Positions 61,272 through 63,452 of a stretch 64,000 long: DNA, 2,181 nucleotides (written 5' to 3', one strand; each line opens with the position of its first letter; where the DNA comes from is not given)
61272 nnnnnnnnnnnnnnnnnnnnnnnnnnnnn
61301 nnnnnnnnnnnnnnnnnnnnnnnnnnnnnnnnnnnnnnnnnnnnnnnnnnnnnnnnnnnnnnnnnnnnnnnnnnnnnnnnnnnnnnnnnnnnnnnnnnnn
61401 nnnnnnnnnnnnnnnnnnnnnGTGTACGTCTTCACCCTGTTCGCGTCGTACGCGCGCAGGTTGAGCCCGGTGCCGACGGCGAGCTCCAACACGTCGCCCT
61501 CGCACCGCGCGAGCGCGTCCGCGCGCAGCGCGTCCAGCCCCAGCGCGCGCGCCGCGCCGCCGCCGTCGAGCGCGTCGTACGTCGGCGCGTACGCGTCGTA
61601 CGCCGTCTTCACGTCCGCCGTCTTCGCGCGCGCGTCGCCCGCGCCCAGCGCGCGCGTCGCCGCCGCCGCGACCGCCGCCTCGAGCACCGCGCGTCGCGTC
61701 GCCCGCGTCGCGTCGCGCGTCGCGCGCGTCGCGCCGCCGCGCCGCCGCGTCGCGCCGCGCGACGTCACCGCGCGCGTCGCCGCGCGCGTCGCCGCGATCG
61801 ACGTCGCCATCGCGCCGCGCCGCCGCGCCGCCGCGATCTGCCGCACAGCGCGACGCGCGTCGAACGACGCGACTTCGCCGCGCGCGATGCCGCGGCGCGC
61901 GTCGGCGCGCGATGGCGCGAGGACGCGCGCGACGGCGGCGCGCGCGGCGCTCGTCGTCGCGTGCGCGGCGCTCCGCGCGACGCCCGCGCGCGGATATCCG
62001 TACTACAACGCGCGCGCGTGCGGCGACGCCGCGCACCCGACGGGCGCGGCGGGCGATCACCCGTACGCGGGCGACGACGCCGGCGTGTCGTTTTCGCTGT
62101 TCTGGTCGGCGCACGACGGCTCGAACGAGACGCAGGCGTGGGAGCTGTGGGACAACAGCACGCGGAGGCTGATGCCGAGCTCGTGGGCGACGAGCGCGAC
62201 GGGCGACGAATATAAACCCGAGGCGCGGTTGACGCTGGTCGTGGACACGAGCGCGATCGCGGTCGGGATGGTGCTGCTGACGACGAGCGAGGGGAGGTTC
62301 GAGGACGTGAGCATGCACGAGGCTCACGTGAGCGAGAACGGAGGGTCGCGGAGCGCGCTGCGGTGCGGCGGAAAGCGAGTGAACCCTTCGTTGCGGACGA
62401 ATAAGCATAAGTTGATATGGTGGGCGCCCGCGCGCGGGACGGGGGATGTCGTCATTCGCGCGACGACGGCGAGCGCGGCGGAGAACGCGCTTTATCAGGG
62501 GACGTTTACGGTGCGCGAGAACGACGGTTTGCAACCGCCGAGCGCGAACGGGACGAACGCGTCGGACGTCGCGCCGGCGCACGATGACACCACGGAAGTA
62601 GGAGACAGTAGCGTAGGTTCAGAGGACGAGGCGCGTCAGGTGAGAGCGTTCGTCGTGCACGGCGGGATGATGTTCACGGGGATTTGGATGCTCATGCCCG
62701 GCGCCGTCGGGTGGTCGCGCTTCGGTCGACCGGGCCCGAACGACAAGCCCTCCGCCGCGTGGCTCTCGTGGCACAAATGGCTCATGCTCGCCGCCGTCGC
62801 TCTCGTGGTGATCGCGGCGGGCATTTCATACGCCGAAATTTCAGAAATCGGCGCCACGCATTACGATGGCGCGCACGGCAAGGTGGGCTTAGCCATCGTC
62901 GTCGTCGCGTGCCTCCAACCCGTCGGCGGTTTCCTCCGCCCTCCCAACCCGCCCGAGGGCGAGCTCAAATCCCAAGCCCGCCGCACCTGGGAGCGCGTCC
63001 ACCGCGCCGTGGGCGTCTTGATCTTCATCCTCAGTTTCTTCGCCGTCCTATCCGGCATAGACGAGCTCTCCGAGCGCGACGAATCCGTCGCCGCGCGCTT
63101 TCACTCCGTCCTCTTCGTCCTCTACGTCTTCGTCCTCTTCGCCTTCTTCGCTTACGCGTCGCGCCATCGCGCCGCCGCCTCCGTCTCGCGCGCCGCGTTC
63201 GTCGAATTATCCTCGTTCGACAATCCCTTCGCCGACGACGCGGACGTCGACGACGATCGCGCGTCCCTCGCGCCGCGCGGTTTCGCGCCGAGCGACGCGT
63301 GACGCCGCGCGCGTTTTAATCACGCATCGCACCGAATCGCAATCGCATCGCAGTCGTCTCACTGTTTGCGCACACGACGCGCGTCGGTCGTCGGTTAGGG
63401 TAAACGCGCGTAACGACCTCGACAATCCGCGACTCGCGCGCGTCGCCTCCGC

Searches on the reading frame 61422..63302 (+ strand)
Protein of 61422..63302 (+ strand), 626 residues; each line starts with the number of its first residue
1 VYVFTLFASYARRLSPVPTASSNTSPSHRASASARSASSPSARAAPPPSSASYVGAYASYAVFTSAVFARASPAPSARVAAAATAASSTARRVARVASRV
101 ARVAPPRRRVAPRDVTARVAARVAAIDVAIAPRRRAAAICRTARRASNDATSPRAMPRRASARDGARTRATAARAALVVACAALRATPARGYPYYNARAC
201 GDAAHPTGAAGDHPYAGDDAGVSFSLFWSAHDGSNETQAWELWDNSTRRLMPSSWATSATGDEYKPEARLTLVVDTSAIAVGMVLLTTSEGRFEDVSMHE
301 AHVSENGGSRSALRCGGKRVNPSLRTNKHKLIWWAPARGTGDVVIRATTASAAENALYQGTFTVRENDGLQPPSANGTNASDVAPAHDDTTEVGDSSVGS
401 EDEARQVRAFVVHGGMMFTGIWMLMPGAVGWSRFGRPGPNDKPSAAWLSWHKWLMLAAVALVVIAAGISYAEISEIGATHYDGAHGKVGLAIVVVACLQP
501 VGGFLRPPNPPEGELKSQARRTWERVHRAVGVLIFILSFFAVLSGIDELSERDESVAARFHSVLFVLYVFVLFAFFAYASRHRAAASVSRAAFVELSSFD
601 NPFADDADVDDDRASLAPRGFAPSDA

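Call 60: search_protein_families(library=pfam, proteins=[window:61422-63302:+], max_evalue=0.001)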
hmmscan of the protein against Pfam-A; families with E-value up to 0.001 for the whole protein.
window:61422-63302:+ (626 aa): 2 families
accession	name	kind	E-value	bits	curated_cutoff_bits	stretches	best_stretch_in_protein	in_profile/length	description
PF03188.21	Cytochrom_B561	-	2.5e-11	44.4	23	1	412-548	1-132/137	Eukaryotic cytochrome b561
PF01292.26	Ni_hydr_CYTB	-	0.00067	19.9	30.1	0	411-572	8-154/179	Prokaryotic cytochrome b561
